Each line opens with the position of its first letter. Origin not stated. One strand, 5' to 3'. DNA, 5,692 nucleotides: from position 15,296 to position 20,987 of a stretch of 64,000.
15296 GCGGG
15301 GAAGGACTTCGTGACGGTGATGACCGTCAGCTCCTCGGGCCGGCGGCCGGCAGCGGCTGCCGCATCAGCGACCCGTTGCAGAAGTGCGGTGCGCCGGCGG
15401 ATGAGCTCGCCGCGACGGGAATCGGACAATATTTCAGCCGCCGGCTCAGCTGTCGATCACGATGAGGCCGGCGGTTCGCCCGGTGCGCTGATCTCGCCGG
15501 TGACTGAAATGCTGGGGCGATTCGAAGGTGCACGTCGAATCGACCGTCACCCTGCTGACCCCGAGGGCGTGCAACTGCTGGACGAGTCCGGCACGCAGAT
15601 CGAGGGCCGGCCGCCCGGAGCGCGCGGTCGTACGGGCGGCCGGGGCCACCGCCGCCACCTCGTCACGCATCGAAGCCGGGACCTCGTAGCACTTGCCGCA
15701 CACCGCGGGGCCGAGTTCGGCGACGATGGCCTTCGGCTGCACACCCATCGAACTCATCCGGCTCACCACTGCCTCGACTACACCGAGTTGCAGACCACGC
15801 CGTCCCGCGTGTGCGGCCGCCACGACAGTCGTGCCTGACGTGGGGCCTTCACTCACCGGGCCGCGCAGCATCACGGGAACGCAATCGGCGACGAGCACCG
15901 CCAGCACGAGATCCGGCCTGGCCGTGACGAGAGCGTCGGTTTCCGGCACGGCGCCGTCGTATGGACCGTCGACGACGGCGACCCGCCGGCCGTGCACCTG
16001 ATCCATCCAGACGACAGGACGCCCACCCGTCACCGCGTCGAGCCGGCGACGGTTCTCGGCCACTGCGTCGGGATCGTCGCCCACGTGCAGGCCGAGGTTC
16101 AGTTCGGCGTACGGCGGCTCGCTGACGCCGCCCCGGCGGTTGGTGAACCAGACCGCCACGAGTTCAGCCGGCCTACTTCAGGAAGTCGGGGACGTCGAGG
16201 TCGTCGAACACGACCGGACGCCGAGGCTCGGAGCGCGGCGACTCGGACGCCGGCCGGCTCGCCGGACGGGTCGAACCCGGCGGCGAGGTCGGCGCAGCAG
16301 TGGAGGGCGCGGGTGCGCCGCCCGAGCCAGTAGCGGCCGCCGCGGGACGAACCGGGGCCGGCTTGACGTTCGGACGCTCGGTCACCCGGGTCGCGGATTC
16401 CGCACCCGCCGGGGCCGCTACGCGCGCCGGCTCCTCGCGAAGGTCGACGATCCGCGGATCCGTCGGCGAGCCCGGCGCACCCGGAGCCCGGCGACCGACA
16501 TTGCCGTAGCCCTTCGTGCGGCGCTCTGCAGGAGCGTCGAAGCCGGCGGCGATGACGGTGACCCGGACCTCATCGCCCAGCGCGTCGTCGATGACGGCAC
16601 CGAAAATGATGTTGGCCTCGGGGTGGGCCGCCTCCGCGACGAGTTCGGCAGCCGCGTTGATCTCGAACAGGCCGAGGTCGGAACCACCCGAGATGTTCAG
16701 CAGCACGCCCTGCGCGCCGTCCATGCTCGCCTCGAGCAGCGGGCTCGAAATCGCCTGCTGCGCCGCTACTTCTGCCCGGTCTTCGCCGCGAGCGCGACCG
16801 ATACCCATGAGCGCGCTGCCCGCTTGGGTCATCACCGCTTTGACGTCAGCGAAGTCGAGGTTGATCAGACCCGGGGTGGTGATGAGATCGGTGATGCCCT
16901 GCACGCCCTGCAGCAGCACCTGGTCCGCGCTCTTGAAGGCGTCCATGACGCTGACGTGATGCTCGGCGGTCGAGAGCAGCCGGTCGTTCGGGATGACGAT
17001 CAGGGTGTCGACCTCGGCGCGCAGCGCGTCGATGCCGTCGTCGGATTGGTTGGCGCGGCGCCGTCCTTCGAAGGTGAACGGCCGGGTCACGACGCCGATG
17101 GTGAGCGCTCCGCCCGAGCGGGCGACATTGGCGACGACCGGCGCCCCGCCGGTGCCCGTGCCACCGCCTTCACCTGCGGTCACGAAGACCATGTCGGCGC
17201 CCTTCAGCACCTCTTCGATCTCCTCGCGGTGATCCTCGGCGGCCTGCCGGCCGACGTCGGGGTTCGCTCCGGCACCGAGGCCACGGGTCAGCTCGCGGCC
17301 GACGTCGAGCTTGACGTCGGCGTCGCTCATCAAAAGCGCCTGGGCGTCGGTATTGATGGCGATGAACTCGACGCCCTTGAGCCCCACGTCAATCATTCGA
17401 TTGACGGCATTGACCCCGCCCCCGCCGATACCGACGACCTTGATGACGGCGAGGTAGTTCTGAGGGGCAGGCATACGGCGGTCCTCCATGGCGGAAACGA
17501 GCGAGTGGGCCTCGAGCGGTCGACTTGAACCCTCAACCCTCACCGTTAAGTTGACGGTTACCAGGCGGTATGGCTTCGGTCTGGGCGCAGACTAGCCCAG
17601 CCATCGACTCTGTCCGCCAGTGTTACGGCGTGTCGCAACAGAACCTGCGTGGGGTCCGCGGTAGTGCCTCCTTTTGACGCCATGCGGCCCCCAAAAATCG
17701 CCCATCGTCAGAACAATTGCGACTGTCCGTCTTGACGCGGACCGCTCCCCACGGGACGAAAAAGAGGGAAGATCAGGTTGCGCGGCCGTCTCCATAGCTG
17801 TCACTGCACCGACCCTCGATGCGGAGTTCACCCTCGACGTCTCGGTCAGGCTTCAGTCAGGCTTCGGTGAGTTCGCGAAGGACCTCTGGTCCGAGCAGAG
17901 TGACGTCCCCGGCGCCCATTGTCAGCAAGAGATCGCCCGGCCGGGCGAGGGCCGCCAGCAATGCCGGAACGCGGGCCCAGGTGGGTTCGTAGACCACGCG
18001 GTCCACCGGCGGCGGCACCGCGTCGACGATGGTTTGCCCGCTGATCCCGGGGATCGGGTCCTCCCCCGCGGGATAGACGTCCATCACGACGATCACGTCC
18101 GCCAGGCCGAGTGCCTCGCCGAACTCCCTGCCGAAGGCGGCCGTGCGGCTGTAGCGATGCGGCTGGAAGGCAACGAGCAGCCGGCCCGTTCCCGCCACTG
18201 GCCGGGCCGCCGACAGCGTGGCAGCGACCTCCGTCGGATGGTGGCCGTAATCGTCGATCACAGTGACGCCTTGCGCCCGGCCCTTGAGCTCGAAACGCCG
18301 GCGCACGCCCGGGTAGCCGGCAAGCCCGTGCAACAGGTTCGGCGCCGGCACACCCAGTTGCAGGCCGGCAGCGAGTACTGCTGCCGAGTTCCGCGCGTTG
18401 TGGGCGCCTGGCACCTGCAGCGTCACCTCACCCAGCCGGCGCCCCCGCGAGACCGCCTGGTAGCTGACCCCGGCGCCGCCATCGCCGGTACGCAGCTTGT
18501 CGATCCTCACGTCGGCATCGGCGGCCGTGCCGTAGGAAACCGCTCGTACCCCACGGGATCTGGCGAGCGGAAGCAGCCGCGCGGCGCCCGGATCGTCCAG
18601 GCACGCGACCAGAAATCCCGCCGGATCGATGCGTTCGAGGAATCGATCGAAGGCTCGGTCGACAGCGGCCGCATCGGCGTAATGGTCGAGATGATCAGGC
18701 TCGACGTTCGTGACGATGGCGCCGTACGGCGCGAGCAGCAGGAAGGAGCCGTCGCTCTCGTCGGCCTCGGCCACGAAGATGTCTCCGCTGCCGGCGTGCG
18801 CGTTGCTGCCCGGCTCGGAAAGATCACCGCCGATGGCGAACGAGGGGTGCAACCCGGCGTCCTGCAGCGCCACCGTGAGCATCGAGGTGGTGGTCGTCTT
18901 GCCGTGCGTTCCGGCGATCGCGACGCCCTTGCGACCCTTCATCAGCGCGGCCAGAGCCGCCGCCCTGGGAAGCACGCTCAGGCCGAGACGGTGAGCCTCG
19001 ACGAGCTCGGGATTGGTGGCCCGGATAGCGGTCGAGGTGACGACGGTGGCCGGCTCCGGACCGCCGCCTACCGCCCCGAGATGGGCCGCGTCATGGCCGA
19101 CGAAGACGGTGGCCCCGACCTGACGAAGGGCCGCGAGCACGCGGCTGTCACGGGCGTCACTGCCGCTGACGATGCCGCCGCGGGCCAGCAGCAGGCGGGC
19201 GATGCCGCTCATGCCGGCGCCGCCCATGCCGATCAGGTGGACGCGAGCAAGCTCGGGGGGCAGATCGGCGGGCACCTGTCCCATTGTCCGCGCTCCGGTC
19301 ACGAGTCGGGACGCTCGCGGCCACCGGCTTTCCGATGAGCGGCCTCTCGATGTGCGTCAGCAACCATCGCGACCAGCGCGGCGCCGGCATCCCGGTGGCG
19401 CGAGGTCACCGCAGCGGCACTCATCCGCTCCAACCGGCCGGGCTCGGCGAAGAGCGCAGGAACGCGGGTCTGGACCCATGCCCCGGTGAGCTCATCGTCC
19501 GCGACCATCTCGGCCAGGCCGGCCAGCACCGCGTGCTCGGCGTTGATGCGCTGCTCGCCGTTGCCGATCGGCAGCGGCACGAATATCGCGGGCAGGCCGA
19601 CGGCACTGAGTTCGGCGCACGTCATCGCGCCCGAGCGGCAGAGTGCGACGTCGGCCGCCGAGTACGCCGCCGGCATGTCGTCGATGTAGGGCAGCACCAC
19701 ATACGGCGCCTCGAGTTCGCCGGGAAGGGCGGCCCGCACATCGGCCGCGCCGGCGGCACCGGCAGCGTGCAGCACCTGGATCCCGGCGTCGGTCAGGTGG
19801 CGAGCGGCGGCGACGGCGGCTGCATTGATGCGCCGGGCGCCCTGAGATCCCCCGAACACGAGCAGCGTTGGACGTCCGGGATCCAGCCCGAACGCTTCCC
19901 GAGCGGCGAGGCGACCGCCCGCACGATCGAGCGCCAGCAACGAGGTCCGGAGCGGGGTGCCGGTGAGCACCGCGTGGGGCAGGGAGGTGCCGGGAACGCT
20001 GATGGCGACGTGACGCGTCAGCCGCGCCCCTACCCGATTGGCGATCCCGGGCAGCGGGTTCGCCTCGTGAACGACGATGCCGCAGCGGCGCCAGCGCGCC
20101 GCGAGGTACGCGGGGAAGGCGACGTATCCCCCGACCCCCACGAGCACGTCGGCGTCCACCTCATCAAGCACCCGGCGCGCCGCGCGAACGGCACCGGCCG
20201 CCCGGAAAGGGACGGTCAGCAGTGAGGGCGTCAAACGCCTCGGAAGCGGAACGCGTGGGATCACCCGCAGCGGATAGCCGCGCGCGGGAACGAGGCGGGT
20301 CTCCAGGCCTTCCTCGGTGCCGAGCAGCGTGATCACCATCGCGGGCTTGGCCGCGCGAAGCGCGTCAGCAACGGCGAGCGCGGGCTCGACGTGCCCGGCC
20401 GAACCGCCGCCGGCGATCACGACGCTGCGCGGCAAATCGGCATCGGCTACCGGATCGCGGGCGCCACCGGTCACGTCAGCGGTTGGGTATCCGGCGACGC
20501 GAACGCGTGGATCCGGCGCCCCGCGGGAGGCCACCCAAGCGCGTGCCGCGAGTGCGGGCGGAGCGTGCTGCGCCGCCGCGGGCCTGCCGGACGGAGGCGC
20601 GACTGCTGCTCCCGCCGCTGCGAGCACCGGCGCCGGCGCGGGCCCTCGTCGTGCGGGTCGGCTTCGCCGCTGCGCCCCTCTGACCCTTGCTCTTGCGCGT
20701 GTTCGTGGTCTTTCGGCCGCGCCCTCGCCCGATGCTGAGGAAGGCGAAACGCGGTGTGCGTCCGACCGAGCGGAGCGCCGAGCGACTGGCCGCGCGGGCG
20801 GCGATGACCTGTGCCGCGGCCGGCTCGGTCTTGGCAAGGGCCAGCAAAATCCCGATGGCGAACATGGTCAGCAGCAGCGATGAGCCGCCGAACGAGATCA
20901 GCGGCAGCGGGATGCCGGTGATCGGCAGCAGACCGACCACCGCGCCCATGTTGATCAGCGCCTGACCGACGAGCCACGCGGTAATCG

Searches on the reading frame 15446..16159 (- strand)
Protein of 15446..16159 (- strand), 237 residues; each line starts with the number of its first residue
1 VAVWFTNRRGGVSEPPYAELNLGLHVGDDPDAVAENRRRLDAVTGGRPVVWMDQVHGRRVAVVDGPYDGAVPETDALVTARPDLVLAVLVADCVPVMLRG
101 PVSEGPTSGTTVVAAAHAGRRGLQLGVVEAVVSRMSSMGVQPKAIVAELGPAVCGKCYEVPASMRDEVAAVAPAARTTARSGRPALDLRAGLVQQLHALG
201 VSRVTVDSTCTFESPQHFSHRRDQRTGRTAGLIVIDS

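Call 3: search_protein_families(library=pfam, proteins=[window:15446-16159:-])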
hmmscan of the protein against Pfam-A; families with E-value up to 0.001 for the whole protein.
window:15446-16159:- (237 aa): 1 family
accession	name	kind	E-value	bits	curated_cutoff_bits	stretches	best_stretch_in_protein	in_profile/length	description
PF02578.20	Cu-oxidase_4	-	1e-69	235.1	22.9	1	6-234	1-238/238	Multi-copper polyphenol oxidoreductase laccase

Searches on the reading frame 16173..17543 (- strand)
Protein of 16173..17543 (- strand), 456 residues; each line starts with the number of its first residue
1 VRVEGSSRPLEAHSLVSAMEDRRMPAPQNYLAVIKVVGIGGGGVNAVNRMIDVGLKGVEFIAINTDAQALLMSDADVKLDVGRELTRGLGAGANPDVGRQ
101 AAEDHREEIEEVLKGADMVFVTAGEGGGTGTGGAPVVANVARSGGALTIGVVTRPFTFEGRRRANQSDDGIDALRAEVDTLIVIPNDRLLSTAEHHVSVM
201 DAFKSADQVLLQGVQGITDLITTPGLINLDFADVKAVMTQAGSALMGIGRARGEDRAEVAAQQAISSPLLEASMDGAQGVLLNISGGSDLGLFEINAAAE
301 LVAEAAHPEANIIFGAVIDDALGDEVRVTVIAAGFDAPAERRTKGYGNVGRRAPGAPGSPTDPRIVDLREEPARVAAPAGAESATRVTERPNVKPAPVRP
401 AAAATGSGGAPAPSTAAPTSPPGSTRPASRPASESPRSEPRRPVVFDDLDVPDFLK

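Call 3: search_protein_families(library=pfam, proteins=[window:16173-17543:-])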
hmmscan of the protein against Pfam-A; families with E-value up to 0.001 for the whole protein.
window:16173-17543:- (456 aa): 2 families
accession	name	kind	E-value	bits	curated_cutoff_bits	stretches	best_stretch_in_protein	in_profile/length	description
PF00091.31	Tubulin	-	1.5e-44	153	33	1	34-192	2-188/190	Tubulin/FtsZ family, GTPase domain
PF12327.13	FtsZ_C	-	9.6e-37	125.6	27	1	242-336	1-95/95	FtsZ family, C-terminal domain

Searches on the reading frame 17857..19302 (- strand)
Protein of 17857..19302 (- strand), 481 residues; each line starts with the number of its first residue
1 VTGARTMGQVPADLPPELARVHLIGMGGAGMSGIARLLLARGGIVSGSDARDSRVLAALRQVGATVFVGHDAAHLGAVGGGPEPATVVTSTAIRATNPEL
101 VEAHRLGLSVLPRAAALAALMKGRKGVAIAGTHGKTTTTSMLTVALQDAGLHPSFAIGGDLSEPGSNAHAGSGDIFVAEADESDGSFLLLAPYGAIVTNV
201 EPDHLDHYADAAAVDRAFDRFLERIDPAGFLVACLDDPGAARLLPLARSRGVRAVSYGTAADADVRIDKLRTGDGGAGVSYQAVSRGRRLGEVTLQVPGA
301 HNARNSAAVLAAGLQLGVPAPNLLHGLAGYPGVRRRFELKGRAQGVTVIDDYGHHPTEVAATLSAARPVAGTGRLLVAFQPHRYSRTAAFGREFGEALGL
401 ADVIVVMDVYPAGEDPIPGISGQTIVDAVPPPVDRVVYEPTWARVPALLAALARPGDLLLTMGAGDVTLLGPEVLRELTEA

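Call 3: search_protein_families(library=pfam, proteins=[window:17857-19302:-])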
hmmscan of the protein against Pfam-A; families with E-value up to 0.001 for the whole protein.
window:17857-19302:- (481 aa): 3 families
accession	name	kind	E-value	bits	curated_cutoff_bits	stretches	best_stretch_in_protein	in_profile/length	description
PF01225.30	Mur_ligase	-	5.1e-24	84.9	21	1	21-124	2-94/95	Mur ligase family, catalytic domain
PF02875.26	Mur_ligase_C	-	4.1e-23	83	28.4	1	335-465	1-127/127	Mur ligase, glutamate ligase domain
PF08245.18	Mur_ligase_M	-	3.2e-22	79.9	24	1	129-312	1-199/200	Mur ligase middle domain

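Call 4: search_protein_families(library=ncbifam, proteins=[window:17857-19302:-])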
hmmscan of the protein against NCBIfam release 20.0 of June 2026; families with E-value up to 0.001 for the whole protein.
window:17857-19302:- (481 aa): 21 families
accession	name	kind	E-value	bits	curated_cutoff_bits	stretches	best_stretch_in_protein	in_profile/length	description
TIGR01082.1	murC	equivalog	4.4e-142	474.3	335.1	1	21-474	2-448/449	UDP-N-acetylmuramate--L-alanine ligase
NF011171.0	PRK14573.1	equivalog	5.8e-80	269.2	1015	1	21-476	7-445/809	bifunctional UDP-N-acetylmuramate--L-alanine ligase/D-alanine--D-alanine ligase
TIGR01081.1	mpl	equivalog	1.5e-50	172.5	388.7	1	20-466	1-435/448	UDP-N-acetylmuramate:L-alanyl-gamma-D-glutamyl-meso-diaminopimelate ligase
NF001124.0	PRK00139.1-2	equivalog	4.1e-25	88.5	476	1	195-465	202-468/500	UDP-N-acetylmuramoyl-L-alanyl-D-glutamate--2,6-diaminopimelate ligase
TIGR01087.1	murD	equivalog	1.7e-22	80.1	211.95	1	21-365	2-334/441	UDP-N-acetylmuramoyl-L-alanine--D-glutamate ligase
NF008896.0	PRK11929.1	equivalog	4.3e-22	77.8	1023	1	195-465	205-474/965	bifunctional UDP-N-acetylmuramoyl-L-alanyl-D-glutamate--2,6-diaminopimelate ligase MurE/UDP-N-acetylmuramoyl-tripeptide--D-alanyl-D-alanine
NF001126.0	PRK00139.1-4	equivalog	4.6e-19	68.3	373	1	194-370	196-366/486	UDP-N-acetylmuramoyl-L-alanyl-D-glutamate--2,6-diaminopimelate ligase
NF053645.1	pMurC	equivalog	1.1e-18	67.2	560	2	23-245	3-232/492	pseudomurein biosynthesis peptide ligase pMurC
TIGR01143.1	murF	subfamily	2e-17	63.3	288.6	1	189-363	147-315/418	UDP-N-acetylmuramoyl-tripeptide--D-alanyl-D-alanine ligase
TIGR01085.1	murE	subfamily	3.8e-17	62.3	257.3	1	195-466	181-448/472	UDP-N-acetylmuramyl-tripeptide synthetase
NF010693.0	PRK14093.1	equivalog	1.9e-15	56.5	544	1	123-374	107-370/479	UDP-N-acetylmuramoylalanyl-D-glutamyl-2,6-diaminopimelate--D-alanyl-D-alanine ligase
NF001123.0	PRK00139.1-1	equivalog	1.6e-13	50.2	586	1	195-416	200-419/493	UDP-N-acetylmuramoyl-L-alanyl-D-glutamate--2,6-diaminopimelate ligase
NF053648.1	pMurE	equivalog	4.2e-12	45.5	600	1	192-398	190-378/464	pseudomurein biosynthesis peptide ligase pMurE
NF053646.1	pMurD1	equivalog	1.2e-09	37.3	610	1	196-465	189-442/465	pseudomurein biosynthesis peptide ligase pMurD1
NF010628.0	PRK14022.1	equivalog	5.5e-08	32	536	1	252-416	258-411/483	UDP-N-acetylmuramoyl-L-alanyl-D-glutamate--L-lysine ligase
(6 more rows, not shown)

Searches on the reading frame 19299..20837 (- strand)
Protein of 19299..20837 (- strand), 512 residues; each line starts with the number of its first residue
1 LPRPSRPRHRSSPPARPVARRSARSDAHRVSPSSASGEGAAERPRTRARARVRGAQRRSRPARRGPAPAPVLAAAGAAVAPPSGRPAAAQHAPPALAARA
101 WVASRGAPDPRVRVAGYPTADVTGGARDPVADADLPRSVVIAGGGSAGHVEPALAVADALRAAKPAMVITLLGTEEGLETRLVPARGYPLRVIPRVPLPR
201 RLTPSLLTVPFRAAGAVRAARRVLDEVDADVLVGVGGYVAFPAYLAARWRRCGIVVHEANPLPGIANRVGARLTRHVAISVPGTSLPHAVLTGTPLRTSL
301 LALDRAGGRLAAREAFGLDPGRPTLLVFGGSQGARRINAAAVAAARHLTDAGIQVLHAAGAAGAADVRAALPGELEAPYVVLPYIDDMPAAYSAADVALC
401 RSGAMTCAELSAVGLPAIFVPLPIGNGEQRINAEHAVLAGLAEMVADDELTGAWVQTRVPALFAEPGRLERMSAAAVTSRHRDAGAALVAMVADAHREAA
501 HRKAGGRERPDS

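Call 3: search_protein_families(library=pfam, proteins=[window:19299-20837:-])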
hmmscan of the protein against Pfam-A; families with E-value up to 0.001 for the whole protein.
window:19299-20837:- (512 aa): 2 families
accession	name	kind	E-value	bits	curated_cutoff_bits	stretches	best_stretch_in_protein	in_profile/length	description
PF04101.22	Glyco_tran_28_C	-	4.5e-36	124.8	22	1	324-484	1-162/166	Glycosyltransferase family 28 C-terminal domain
PF03033.26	Glyco_transf_28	-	7.8e-33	113.9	26.2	1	139-278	1-138/139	Glycosyltransferase family 28 N-terminal domain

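Call 4: search_protein_families(library=ncbifam, proteins=[window:19299-20837:-])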
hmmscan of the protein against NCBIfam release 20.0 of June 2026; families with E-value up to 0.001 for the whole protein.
window:19299-20837:- (512 aa): 4 families
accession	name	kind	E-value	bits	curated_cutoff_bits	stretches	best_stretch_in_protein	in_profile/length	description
TIGR01133.1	murG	equivalog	4.7e-78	262.7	250.25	1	137-490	6-351/353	undecaprenyldiphospho-muramoylpentapeptide beta-N-acetylglucosaminyltransferase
NF009102.0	PRK12446.1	equivalog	6e-29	101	339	1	138-455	3-315/352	undecaprenyldiphospho-muramoylpentapeptide beta-N-acetylglucosaminyltransferase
NF010135.0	PRK13609.1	equivalog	6.4e-06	25.3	500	1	290-499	173-373/388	diglucosyl diacylglycerol synthase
TIGR01426.2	MGT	subfamily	7.5e-05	21.9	260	0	394-490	292-383/393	macrolide family glycosyltransferase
